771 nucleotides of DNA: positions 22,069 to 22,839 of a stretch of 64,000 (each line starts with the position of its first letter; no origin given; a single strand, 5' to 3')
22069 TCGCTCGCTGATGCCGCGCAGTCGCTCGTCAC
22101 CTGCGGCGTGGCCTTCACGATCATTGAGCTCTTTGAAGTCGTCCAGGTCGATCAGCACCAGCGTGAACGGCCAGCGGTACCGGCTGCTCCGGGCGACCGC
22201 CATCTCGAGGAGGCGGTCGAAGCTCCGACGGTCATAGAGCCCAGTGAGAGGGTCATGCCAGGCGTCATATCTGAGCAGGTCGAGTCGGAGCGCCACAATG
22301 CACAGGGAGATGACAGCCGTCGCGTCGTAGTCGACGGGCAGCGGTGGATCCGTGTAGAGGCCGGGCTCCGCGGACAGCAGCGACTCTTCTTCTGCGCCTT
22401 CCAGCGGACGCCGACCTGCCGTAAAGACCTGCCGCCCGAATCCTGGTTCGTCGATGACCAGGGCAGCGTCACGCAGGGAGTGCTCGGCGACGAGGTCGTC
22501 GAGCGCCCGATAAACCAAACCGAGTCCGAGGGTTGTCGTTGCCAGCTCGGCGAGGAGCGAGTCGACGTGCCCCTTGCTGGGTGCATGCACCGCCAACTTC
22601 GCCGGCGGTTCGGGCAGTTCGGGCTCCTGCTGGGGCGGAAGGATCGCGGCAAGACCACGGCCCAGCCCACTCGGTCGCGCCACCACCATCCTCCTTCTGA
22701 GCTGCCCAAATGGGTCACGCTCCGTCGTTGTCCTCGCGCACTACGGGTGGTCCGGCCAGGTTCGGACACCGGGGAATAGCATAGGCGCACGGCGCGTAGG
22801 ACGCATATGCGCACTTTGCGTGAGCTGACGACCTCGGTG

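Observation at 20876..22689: GGDEF diguanylate cyclase carrying a ParB-type N-terminal peptide, translationally coupled to an unknown two-domain protein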

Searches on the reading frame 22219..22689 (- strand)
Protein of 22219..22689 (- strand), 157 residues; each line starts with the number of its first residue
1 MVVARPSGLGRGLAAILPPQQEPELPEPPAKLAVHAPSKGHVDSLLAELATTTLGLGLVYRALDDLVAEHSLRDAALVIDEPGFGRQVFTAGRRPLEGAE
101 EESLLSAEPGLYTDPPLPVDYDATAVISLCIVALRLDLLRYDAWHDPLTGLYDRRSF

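Call 6: find_homologous_proteins(query=window:22219-22689:-, max_evalue=0.001)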
Query seq(157 aa) (157 aa): 119 proteins with E <= 0.001 among 832 candidates.
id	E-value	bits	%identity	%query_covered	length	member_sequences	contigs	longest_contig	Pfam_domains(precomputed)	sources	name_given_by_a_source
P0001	3.3e-50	188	77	73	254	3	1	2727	PF00990.27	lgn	-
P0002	4.8e-48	181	75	72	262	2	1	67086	PF00990.27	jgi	-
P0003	6.8e-45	171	61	99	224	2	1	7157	PF00990.27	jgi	jgi:GGDEF domain-containing protein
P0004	7.1e-44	167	71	73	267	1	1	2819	PF00990.27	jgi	jgi:diguanylate cyclase (GGDEF)-like protein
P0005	4.7e-43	165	72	72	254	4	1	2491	PF00990.27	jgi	jgi:diguanylate cyclase (GGDEF)-like protein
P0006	5.2e-43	165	56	99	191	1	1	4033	PF00990.27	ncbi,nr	ncbi:MAG: hypothetical protein QOF28_2929, partial [Actinomycetota bacterium]|nr:hypothetical protei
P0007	9.9e-43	164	58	99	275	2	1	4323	PF00990.27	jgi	jgi:GGDEF domain-containing protein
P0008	3.0e-42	162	69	72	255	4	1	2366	PF00990.27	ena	-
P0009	5.3e-42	161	69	73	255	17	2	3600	PF00990.27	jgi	jgi:diguanylate cyclase (GGDEF)-like protein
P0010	6.9e-41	158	71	71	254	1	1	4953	PF00990.27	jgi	jgi:diguanylate cyclase (GGDEF)-like protein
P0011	1.3e-40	157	71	71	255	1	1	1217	PF00990.27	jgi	jgi:diguanylate cyclase (GGDEF)-like protein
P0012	1.7e-40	156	68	72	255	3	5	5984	PF00990.27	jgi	jgi:diguanylate cyclase (GGDEF)-like protein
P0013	2.2e-40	156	68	72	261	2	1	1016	PF00990.27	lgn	-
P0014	3.5e-40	155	68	71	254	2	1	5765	PF00990.27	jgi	jgi:diguanylate cyclase (GGDEF)-like protein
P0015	1.0e-39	154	71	69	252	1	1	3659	PF00990.27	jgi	jgi:diguanylate cyclase (GGDEF)-like protein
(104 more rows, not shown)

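Call 12: find_related_loci(query=A1, collection=genome_contigs, flank=6000)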
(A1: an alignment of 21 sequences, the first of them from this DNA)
Query A1 (157 aa) in genome_contigs; peptide patterns used: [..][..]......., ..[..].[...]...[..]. (x = any residue, [..] = any of these).
599 stretches matched a pattern (row limit reached: there are more); 102 encode a relative of the query (tblastn E <= 1e-3); the best 80 are kept; 80 distinct loci.
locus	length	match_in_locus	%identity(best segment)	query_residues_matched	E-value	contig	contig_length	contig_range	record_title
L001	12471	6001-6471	68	3-157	2e-59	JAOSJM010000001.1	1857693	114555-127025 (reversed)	MAG: Acidimicrobiia bacterium isolate FR_3 FR-Acidimicrobiia-3_s1, whole genome shotgun sequence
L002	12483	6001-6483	64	3-157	8e-59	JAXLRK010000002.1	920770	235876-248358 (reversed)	MAG: Acidimicrobiia bacterium isolate STL-ACT7 C2.255.fa-2, whole genome shotgun sequence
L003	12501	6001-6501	63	2-157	9e-55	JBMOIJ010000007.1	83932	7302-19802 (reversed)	MAG: Acidimicrobiia bacterium isolate Deming_bin.436 contig383, whole genome shotgun sequence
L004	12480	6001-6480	60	2-157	3e-53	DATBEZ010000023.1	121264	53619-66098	MAG TPA_asm: Acidimicrobiia bacterium isolate SMAG_U3796 k141_3009576, whole genome shotgun sequence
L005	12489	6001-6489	59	2-157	2e-51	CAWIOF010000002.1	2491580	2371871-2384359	MAG: uncultured Actinomycetes bacterium isolate MFD05442.bin.2.274 genome assembly, contig: contig_3506, whole genome sh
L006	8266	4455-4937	60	2-157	4e-51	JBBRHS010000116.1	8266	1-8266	MAG: Acidimicrobiia bacterium isolate Co_metawrap_2730 Cmw_2730_k141_15629976_length_8266_cov_9.0000, whole genome shotg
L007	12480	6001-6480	60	3-157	7e-51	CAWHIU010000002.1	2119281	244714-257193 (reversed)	MAG: uncultured Actinomycetes bacterium isolate MFD02134.bin.2.142 genome assembly, contig: contig_15462, whole genome s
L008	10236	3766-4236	58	3-157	1e-50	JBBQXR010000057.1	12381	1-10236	MAG: Acidimicrobiia bacterium isolate Co_metawrap_2124 Cmw_2124_k141_26077125_length_12381_cov_5.0000, whole genome shot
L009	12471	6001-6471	60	3-157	3e-50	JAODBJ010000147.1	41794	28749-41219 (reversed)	MAG: Actinomycetes bacterium isolate RYN_51 scaffold_1809186, whole genome shotgun sequence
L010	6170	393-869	58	2-157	5e-49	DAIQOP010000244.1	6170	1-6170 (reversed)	MAG TPA_asm: Actinomycetota bacterium isolate CTOTU10851 NODE_4430_length_6170_cov_4.226165, whole genome shotgun sequen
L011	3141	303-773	56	3-157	5e-49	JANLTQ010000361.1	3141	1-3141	MAG: Acidimicrobiia bacterium isolate OTE_25_metabat_154 OTE_25_k141_873796, whole genome shotgun sequence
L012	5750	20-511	58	1-157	4e-49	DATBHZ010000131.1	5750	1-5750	MAG TPA_asm: Acidimicrobiia bacterium isolate SMAG_U3881 k141_3288960, whole genome shotgun sequence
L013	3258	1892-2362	58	3-157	6e-49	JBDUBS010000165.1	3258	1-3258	MAG: Acidimicrobiia bacterium isolate cluster4_bin.29 NODE_156464_length_3258_cov_5.702466, whole genome shotgun sequenc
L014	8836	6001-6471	56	3-157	1e-48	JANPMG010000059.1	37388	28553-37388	MAG: Acidimicrobiia bacterium isolate VAR_48_metabat_304 VAR_48_k141_3910140, whole genome shotgun sequence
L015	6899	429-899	57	3-157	1e-48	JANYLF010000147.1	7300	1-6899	MAG: Acidimicrobiia bacterium isolate GL140_5_metabinner_93 GL140_5_k141_2714110, whole genome shotgun sequence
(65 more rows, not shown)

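Call 42: search_protein_representatives(protein=window:22261-22689:-)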
Query: 143 residues. Proteins with E-value up to 0.001 (for the whole library): 164; up to 1e-10: 45; up to 1e-30: 1. The best 150 are listed.
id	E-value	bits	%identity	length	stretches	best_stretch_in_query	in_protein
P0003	2.4e-34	134.6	62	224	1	5-143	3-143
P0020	1.0e-27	113.1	50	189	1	6-143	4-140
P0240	5.8e-27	110.7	60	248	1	44-143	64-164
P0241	3.7e-24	101.6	52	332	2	45-143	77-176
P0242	1.6e-23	99.5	56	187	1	44-143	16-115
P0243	1.9e-22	96.0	50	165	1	31-140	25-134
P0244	1.8e-21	92.9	60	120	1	44-137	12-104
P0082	3.2e-21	92.1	57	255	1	47-143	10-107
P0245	5.7e-21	91.3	51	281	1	26-142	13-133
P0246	1.9e-20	89.5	49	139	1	46-143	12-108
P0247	1.3e-19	86.8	60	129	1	45-119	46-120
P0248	1.4e-19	86.8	44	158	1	28-143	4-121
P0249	2.0e-19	86.2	51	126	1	43-143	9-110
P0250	7.5e-19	84.4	50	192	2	44-118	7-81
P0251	3.1e-18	82.4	50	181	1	6-120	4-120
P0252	3.6e-18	82.2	44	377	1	43-143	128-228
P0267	7.7e-14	68.1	47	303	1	44-137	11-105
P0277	3.9e-11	59.4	42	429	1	6-137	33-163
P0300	6.1e-09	52.3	40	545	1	50-137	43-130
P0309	2.3e-08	50.4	40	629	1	42-143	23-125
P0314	5.0e-08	49.3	43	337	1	48-135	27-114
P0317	5.5e-08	49.2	42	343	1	48-141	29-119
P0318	5.7e-08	49.1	42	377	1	40-140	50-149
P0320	8.6e-08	48.6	42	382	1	44-134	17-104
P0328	3.1e-07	46.7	38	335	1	36-140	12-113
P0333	7.8e-07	45.4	36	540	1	38-138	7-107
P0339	2.5e-06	43.8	39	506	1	44-140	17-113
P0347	9.6e-06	41.9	42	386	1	55-139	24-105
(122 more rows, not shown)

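Call 44: search_protein_families(library=pfam, proteins=[P0314, P0333, P0339, P0300, P0277, P0309, P0252, P0320, P0347, P0317], max_evalue=0.01)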
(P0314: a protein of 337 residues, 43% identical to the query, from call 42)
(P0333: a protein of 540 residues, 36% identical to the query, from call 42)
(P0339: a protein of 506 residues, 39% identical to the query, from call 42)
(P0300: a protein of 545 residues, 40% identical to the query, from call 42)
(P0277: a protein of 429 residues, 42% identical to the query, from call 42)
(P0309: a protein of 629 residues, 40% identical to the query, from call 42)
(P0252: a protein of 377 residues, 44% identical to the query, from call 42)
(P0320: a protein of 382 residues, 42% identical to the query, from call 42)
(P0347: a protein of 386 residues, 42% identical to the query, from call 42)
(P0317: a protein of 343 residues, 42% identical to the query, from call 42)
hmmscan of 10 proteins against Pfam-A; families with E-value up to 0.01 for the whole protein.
P0314 (337 aa): 0 families

P0333 (540 aa): 0 families

P0339 (506 aa): 0 families

P0300 (545 aa): 0 families

P0277 (429 aa): 0 families

P0309 (629 aa): 2 families
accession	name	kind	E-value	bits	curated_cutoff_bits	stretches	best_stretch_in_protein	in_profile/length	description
PF00990.26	GGDEF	-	6.7e-29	101.2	23.8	1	125-235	1-111/161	Diguanylate cyclase, GGDEF domain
PF09250.16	Prim-Pol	-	0.0056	17.6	22.8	0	330-417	45-132/158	Bifunctional DNA primase/polymerase, N-terminal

P0252 (377 aa): 1 family
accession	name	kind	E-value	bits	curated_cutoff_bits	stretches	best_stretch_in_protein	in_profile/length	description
PF00990.26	GGDEF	-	1.5e-34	119.5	23.8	1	228-376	1-159/161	Diguanylate cyclase, GGDEF domain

P0320 (382 aa): 0 families

P0347 (386 aa): 0 families

P0317 (343 aa): 1 family
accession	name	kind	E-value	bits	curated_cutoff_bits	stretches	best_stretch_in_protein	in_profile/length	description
PF08502.15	LeuA_dimer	-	0.0087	16.4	24.9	0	231-338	29-129/131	LeuA allosteric (dimerisation) domain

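Call 49: list_cluster_members(proteins=[P0314, P0317, P0328, P0347, P0267, P0333, P0339, P0252, P0309, P0318])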
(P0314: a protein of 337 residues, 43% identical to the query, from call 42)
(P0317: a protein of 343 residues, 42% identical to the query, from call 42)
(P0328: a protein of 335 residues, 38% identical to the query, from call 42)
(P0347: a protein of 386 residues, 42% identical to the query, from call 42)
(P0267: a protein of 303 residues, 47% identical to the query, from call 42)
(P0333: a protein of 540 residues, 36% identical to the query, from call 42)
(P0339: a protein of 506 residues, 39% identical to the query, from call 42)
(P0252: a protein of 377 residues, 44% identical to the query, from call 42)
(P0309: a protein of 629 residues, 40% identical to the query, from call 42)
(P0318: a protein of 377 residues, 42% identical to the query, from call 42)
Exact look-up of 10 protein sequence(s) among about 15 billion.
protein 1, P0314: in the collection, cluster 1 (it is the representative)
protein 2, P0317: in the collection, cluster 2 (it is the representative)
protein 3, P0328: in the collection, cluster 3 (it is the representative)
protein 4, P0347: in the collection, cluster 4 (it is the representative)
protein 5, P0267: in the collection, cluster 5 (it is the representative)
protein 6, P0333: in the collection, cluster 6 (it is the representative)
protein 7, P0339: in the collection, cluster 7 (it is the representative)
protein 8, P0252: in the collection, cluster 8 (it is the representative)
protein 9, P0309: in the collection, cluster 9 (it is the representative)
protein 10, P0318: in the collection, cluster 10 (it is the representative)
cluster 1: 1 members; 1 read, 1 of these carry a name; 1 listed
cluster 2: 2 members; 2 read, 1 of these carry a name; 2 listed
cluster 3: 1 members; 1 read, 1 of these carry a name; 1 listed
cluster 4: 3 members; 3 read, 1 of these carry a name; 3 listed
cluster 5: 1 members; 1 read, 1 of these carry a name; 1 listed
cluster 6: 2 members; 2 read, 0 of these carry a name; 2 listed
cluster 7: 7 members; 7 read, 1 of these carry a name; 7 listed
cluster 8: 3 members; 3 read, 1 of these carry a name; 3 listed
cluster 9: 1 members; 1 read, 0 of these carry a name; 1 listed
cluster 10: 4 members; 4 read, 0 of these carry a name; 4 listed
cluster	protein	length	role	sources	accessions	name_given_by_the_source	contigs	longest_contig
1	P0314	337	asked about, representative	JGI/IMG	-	hypothetical protein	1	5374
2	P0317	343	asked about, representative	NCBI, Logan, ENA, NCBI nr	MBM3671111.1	MAG: hypothetical protein FJW86_02820 [Actinobacteria bacterium] | hypothetical protein [Actinomycetota bacterium]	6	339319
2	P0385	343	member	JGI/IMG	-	-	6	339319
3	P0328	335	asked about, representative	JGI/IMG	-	hypothetical protein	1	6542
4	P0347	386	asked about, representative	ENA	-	-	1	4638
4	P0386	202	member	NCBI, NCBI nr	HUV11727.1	MAG TPA: hypothetical protein VMX12_12190, partial [Acidimicrobiia bacterium] | hypothetical protein [Acidimicrobiia bacterium]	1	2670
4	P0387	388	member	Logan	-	-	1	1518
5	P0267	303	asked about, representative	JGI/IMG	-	hypothetical protein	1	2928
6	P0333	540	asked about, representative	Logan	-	-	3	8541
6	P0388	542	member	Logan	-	-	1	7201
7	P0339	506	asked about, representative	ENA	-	-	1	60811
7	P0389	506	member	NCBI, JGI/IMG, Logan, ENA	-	hypothetical protein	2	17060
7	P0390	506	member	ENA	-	-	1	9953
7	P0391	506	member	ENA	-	-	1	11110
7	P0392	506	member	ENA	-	-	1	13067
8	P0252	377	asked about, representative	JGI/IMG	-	diguanylate cyclase (GGDEF)-like protein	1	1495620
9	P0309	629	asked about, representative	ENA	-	-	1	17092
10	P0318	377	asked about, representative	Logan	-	-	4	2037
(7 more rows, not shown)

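Call 50: find_encoding_contigs(protein=P0317, flank=6000, max_places=2)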
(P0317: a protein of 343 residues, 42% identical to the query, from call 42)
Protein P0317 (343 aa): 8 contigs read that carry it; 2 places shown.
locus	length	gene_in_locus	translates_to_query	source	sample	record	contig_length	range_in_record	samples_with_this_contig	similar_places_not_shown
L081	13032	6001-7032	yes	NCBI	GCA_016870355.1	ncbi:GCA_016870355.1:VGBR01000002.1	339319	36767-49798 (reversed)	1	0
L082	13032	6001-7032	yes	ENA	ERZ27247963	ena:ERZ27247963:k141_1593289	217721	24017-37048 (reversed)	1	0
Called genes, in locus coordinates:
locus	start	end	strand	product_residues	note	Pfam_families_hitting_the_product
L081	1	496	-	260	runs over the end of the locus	PF00106:adh_short, PF08659:KR, PF13460:NAD_binding_10 (faint), PF13561:adh_short_C2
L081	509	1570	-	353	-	PF00291:PALP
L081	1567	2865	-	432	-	PF03447:NAD_binding_3, PF00742:Homoserine_dh, PF01842:ACT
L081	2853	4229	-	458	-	PF00278:Orn_DAP_Arg_deC, PF02784:Orn_Arg_deC_N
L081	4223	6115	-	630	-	PF03485:Arg_tRNA_synt_N, PF00750:tRNA-synt_1d (weak), PF05746:DALR_1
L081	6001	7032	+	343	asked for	-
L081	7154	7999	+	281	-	-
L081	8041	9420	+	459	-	PF00171:Aldedh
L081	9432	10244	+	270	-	PF00106:adh_short, PF13561:adh_short_C2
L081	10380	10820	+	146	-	PF10759:BPA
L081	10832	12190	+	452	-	PF01474:DAHP_synth_2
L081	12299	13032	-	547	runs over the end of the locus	PF00083:Sugar_tr (weak), PF07690:MFS_1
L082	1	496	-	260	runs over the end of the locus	PF00106:adh_short, PF08659:KR, PF13460:NAD_binding_10 (faint), PF13561:adh_short_C2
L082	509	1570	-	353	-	PF00291:PALP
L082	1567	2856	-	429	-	PF03447:NAD_binding_3, PF00742:Homoserine_dh, PF01842:ACT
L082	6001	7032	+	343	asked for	-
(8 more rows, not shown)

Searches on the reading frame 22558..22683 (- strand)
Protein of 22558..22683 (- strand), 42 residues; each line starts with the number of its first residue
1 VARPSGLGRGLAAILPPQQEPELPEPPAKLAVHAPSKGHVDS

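Call 60: find_homologous_proteins(query=A5, max_evalue=10)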
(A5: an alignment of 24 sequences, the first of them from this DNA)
Query A5 (24 sequences) (42 aa, profile of the alignment): 1 proteins with E <= 10 among 99 candidates.
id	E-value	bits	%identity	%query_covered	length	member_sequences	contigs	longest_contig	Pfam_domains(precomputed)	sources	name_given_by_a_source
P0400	1.1e-9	56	59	52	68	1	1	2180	-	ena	-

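Call 71: find_related_loci(query=A5, collection=metagenome_contigs, flank=3000)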
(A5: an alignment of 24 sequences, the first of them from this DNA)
Query A5 (42 aa) in metagenome_contigs; peptide patterns used: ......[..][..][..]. (x = any residue, [..] = any of these).
600 stretches matched a pattern (row limit reached: there are more); 1 encode a relative of the query (tblastn E <= 1e-3); 1 distinct loci.
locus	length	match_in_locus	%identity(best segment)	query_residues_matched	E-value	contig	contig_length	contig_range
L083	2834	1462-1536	64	3-30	1e-7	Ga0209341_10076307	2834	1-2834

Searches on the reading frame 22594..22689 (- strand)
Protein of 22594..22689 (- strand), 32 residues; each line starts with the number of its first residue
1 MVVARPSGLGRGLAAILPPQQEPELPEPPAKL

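Call 10: search_solved_structures(query=window:22594-22689:-, max_evalue=10, show_alignments=5)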
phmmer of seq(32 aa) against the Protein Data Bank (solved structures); distinct sequences matched with E-value up to 10: 1.
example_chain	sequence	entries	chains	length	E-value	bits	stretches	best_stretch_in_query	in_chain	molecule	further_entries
1vz0_A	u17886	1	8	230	0.14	15.8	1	5-19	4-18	Chromosome-partitioning protein Spo0J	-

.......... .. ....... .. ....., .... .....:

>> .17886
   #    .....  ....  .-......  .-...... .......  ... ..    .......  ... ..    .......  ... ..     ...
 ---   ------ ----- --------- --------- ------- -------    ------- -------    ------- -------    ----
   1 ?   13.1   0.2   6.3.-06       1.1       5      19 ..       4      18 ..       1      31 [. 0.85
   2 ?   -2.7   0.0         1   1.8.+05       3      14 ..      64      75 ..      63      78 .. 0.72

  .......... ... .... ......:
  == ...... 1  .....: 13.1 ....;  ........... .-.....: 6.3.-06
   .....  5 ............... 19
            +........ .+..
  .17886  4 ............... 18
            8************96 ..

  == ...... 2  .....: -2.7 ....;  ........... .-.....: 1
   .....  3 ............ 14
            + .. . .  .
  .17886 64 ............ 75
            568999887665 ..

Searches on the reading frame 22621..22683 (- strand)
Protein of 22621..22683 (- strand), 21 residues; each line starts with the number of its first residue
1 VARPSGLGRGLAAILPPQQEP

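Call 41: search_solved_structures(query=A4, max_evalue=10, show_alignments=5)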
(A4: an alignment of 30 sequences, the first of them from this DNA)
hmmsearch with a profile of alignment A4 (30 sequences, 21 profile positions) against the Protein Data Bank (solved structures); distinct sequences matched with E-value up to 10: 2.
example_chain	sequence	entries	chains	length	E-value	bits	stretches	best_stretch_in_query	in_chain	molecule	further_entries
1vz0_A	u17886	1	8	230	5.4e-05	26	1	4-16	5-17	Chromosome-partitioning protein Spo0J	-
4umk_A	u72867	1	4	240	0.13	15.3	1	7-16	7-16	PROBABLE CHROMOSOME-PARTITIONING PROTEIN PARB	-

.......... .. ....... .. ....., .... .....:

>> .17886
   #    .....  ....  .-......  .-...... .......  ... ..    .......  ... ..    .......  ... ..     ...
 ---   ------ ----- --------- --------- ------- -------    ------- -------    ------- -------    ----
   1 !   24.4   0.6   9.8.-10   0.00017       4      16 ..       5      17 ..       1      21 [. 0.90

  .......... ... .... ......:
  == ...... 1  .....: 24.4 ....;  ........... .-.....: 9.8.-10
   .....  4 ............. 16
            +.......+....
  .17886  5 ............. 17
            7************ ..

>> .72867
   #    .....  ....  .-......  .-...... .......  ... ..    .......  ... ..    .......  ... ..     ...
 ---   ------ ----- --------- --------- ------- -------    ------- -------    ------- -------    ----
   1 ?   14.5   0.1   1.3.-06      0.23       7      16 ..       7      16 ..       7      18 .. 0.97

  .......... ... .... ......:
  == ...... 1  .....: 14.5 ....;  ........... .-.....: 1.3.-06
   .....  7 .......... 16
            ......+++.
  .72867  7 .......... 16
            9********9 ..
